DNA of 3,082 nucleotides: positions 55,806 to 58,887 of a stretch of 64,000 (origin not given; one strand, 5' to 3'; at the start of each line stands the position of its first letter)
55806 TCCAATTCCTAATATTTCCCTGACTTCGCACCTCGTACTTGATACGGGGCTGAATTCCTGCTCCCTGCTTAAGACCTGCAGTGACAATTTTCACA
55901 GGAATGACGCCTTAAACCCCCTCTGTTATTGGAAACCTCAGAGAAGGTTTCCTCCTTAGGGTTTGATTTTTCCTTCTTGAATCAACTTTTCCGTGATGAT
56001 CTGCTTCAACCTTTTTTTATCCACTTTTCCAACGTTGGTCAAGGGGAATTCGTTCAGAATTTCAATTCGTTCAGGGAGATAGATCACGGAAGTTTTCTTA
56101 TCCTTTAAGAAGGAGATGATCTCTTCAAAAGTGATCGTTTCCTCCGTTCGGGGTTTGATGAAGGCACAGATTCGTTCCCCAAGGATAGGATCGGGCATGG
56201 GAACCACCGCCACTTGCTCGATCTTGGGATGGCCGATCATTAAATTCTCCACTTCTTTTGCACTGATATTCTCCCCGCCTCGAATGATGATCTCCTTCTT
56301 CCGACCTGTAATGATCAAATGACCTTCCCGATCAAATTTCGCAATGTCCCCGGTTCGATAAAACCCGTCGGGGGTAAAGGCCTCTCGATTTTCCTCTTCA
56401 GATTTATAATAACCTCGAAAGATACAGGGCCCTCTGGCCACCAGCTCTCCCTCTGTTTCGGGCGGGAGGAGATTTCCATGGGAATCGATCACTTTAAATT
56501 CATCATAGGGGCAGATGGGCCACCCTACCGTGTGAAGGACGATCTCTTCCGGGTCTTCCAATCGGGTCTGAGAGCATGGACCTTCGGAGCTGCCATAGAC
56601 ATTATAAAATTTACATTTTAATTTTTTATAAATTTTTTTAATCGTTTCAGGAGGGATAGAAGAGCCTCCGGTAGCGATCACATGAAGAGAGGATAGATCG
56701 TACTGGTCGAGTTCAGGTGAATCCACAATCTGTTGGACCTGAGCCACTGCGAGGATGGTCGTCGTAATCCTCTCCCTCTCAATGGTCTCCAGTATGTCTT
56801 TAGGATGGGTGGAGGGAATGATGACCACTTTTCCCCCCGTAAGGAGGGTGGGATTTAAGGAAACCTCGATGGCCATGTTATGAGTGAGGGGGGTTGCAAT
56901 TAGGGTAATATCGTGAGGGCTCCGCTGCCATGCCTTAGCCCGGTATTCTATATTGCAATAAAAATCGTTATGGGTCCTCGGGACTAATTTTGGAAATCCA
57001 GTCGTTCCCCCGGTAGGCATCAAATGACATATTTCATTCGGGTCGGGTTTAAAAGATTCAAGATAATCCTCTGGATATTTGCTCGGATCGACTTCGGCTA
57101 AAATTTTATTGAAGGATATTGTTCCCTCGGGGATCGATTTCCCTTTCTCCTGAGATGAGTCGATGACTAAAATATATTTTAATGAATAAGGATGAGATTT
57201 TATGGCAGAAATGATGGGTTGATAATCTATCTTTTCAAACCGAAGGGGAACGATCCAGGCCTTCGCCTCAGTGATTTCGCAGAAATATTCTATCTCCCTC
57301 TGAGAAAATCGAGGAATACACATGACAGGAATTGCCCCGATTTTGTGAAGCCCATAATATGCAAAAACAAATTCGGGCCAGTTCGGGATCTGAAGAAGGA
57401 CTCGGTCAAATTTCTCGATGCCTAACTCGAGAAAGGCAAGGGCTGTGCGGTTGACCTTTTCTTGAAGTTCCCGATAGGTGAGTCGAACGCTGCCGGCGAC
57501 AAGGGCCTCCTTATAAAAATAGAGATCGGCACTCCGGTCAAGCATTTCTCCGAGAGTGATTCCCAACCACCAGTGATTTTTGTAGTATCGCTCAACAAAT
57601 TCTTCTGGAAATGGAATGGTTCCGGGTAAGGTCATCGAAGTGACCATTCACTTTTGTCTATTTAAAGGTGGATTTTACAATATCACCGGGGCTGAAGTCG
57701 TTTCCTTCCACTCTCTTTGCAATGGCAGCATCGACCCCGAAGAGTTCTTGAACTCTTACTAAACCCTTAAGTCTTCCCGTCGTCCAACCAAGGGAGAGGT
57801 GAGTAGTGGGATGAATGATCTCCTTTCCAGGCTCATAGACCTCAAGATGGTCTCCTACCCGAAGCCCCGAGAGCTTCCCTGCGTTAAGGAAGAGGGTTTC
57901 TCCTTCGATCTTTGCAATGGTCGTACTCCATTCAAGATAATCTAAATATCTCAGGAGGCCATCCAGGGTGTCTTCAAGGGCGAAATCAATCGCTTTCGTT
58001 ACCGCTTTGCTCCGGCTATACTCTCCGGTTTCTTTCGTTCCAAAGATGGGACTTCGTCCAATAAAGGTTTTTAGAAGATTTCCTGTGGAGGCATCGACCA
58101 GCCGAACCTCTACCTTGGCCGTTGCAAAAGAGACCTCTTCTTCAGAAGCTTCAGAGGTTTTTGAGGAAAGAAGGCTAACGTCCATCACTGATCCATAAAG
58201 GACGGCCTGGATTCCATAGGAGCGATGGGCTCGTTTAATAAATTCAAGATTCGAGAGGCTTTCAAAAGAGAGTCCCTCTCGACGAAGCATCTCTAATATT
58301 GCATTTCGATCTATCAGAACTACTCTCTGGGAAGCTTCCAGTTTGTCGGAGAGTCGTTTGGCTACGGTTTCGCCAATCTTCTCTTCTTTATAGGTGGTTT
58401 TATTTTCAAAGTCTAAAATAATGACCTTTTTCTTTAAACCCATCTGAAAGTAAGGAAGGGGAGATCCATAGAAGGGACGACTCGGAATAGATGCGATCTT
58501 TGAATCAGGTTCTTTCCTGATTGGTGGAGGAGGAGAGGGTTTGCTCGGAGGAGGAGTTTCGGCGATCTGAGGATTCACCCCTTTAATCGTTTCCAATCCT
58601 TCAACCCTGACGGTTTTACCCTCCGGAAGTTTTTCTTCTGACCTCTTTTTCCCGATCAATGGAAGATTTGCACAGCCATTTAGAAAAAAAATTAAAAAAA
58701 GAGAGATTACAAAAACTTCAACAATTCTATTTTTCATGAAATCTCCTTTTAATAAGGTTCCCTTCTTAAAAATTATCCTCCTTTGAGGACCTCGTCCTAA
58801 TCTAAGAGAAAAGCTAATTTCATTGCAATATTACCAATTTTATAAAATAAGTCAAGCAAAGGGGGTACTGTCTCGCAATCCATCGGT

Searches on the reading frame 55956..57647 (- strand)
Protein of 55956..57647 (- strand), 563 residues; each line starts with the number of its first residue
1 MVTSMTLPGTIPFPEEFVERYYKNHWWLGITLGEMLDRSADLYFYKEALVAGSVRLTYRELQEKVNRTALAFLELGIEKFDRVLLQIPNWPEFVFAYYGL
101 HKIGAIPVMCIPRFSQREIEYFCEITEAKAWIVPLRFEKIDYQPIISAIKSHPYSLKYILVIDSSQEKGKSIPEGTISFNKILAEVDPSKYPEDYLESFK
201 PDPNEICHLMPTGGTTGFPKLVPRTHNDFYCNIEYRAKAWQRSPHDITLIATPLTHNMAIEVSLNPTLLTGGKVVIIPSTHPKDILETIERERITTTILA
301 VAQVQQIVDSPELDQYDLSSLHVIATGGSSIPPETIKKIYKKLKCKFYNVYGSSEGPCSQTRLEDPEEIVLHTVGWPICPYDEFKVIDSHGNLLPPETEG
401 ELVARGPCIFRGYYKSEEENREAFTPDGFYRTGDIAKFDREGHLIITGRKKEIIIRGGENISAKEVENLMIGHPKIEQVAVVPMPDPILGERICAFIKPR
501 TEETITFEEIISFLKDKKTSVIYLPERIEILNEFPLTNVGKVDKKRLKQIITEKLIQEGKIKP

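Call 8: search_protein_families(library=pfam, proteins=[window:55956-57647:-], max_evalue=0.0001)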
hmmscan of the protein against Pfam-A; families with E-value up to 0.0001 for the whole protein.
window:55956-57647:- (563 aa): 2 families
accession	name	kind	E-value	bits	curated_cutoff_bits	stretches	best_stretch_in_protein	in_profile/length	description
PF00501.34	AMP-binding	-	6.6e-76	256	29.9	1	38-414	3-384/384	AMP-binding enzyme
PF13193.12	AMP-binding_C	-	3.4e-13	50.8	24.5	1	465-541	1-76/76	AMP-binding enzyme C-terminal domain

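Call 34: search_protein_families(library=ncbifam, proteins=[window:55956-57647:-], max_evalue=0.01)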
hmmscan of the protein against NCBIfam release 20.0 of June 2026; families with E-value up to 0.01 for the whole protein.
window:55956-57647:- (563 aa): 108 families (the best 25 are shown)
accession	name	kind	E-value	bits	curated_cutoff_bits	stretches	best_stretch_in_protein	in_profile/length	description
TIGR02275.1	DHB_AMP_lig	equivalog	3.4e-126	421.6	723.55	1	12-548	5-526/526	(2,3-dihydroxybenzoyl)adenylate synthase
NF008192.1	PRK10946.1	equivalog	1e-109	367.2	783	1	12-554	6-532/534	(2,3-dihydroxybenzoyl)adenylate synthase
NF004758.0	PRK06087.1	equivalog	5e-105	352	736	1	10-558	4-542/548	medium-chain fatty-acid--CoA ligase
NF004837.0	PRK06187.1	subfamily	3.4e-104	349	476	1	30-553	8-524/531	long-chain-fatty-acid--CoA ligase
TIGR03208.1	cyc_hxne_CoA_lg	equivalog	1.1e-90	304.9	792.3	1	52-548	50-537/538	cyclohexanecarboxylate-CoA ligase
NF009233.0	PRK12583.1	subfamily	1.6e-87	294.2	832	1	30-556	18-555/558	fatty acid CoA ligase family protein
NF006182.0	PRK08316.1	subfamily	2.1e-82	277.3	663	1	31-553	12-519/523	fatty acyl-CoA synthetase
NF005801.1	PRK07656.1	equivalog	6.3e-77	259.3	657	1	31-548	2-500/500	FadD3 family acyl-CoA ligase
NF005714.0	PRK07529.1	subfamily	2.5e-76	257.4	632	1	38-555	46-580/640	acyl-CoA synthetase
NF006181.0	PRK08314.1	subfamily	1.5e-72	244.7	705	1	31-549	25-552/563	long-chain-fatty-acid--CoA ligase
NF004114.0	PRK05605.1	equivalog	9.5e-68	228.9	766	1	31-554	35-572/575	long-chain-fatty-acid--CoA ligase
NF005676.0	PRK07470.1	equivalog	6.7e-64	216.4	774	1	30-554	20-532/544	acyl-CoA synthetase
NF005947.1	PRK08008.1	equivalog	6.2e-63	213.2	651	1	32-548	9-518/518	crotonobetaine/carnitine-CoA ligase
NF052269.1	Staph_lig_FadD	equivalog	1.5e-62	211.6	650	1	55-554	27-496/499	long-chain-fatty-acid--CoA ligase FadD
NF006020.0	PRK08162.1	subfamily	4.8e-62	210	677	1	34-554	23-541/545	acyl-CoA synthetase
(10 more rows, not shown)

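Call 54: search_solved_structures(query=window:55956-57647:-, max_evalue=1e-30, show_alignments=2)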
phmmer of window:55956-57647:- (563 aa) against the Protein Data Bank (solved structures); distinct sequences matched with E-value up to 1e-30: 77 (the best 60 are shown).
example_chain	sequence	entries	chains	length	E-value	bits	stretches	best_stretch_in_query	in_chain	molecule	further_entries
1md9_A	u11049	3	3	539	2.4e-122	412.6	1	7-557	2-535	2,3-dihydroxybenzoate-AMP ligase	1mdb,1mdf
5wm2_A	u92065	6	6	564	4.3e-113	382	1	6-555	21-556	Salicylate-AMP ligase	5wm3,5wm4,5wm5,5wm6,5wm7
6e8o_A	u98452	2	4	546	3.3e-109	369.2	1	6-554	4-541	2,3-dihydroxybenzoate-AMP ligase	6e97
7tyb_A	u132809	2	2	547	3.4e-99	336.2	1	10-553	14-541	Pyochelin biosynthesis protein PchD | Pyochelin biosynthesis salicyl-AMP ligase PchD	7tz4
4iz6_A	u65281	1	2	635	5.7e-88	299.1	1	5-553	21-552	Enterobactin synthase component E, Isochorismatase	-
3rg2_A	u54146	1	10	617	5.7e-88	299.1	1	6-553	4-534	Enterobactin synthase component E (entE), 2,3-dihydro-2,3-dihydroxybenzoate synthetase, is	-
6iyk_A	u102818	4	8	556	3.5e-87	296.5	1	7-553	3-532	2,3-dihydroxybenzoate-AMP ligase component of enterobactin synthase multienzyme complex | Enterobactin synthase component E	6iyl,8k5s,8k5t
5kei_A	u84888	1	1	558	1.9e-86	294.1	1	4-547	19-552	2,3-dihydroxybenzoate-AMP ligase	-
9bhy_A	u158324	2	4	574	2.2e-81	277.3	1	202-547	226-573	2,3-dihydroxybenzoate-AMP ligase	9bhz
3o82_A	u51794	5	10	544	1.2e-73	251.8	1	16-552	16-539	Peptide arylation enzyme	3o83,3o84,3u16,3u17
9my5_B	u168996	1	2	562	5.1e-73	249.7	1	16-552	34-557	(2,3-dihydroxybenzoyl)adenylate synthase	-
9my6_B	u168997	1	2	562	5.5e-73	249.6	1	16-552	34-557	(2,3-dihydroxybenzoyl)adenylate synthase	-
9my7_B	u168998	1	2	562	1.3e-72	248.4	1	16-552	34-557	(2,3-dihydroxybenzoyl)adenylate synthase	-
6mfy_A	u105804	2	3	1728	4.5e-54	187.2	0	201-548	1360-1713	Linear gramicidin synthase subunit A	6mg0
6mfz_A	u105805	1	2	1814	5.9e-54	186.8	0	201-548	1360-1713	Linear gramicidin synthase subunit A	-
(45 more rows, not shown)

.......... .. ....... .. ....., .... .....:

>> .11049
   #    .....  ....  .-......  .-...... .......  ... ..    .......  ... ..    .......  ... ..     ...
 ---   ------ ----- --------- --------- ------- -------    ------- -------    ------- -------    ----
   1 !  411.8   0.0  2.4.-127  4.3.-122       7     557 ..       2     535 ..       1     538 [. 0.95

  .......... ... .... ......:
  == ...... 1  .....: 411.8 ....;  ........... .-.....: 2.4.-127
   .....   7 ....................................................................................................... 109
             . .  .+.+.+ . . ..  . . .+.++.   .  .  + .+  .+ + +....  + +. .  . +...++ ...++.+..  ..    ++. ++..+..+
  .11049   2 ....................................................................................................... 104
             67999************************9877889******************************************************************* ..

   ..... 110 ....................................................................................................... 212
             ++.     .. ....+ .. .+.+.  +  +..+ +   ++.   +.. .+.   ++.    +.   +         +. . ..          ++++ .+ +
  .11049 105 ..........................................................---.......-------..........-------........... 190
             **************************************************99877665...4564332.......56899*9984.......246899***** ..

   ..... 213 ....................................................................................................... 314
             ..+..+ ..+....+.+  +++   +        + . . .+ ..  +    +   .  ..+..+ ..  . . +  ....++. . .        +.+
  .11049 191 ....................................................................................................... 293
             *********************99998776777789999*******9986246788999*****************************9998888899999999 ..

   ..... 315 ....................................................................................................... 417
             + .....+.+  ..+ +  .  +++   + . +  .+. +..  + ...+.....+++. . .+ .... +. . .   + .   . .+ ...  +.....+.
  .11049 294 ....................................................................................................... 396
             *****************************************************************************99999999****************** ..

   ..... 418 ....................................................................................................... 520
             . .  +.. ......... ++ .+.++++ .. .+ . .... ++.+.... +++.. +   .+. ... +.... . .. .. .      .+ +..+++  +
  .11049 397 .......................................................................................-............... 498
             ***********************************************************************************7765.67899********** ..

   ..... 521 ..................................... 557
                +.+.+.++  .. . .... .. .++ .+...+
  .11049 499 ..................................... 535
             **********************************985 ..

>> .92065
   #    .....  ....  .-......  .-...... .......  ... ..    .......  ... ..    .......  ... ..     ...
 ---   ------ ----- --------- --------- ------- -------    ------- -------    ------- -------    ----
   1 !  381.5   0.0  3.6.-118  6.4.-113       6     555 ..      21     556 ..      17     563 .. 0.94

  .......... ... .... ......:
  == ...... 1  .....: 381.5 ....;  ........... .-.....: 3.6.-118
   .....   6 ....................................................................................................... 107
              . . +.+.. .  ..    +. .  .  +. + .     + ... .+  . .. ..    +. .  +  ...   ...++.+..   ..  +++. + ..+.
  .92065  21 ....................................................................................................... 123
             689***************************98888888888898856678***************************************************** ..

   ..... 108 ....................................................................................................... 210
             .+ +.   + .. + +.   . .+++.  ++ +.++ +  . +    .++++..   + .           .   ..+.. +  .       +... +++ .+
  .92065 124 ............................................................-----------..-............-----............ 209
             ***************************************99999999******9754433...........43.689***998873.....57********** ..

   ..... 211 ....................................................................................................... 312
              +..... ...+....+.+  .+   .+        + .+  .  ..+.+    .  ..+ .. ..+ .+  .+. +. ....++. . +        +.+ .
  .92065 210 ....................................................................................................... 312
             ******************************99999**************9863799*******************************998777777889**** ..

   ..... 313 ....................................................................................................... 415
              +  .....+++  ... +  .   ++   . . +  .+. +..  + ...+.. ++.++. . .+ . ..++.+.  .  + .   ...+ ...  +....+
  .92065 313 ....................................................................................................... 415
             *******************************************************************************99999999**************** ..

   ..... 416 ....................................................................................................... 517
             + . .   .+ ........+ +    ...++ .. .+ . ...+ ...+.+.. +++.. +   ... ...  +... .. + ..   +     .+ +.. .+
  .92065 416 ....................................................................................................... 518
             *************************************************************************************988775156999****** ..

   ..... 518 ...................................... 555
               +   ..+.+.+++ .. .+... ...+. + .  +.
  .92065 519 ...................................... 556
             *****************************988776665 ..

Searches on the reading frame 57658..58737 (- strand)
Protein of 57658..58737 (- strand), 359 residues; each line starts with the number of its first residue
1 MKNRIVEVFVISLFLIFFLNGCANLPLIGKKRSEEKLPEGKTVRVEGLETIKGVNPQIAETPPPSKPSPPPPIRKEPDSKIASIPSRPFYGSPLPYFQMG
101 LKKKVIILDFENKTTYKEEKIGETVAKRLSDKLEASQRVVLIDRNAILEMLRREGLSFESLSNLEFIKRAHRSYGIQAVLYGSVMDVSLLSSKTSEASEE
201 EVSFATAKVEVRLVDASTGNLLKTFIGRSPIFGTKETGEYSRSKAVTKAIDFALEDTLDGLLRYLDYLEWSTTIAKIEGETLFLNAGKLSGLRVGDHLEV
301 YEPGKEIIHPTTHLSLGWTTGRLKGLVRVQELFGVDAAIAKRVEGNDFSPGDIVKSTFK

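Call 8: search_protein_families(library=pfam, proteins=[window:57658-58737:-], max_evalue=0.0001)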
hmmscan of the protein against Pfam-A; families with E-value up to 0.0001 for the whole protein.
window:57658-58737:- (359 aa): 0 families

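Call 34: search_protein_families(library=ncbifam, proteins=[window:57658-58737:-], max_evalue=0.01)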
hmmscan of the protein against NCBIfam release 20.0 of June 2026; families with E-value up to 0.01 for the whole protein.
window:57658-58737:- (359 aa): 0 families

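Call 66: search_protein_families(library=pfam, proteins=[window:57658-58737:-], max_evalue=0.01)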
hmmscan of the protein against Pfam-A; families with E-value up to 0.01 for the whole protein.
window:57658-58737:- (359 aa): 1 family
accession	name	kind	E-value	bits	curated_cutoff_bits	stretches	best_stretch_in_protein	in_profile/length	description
PF03783.19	CsgG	-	0.0049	16.6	20.8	0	102-222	9-143/210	Curli production assembly/transport component CsgG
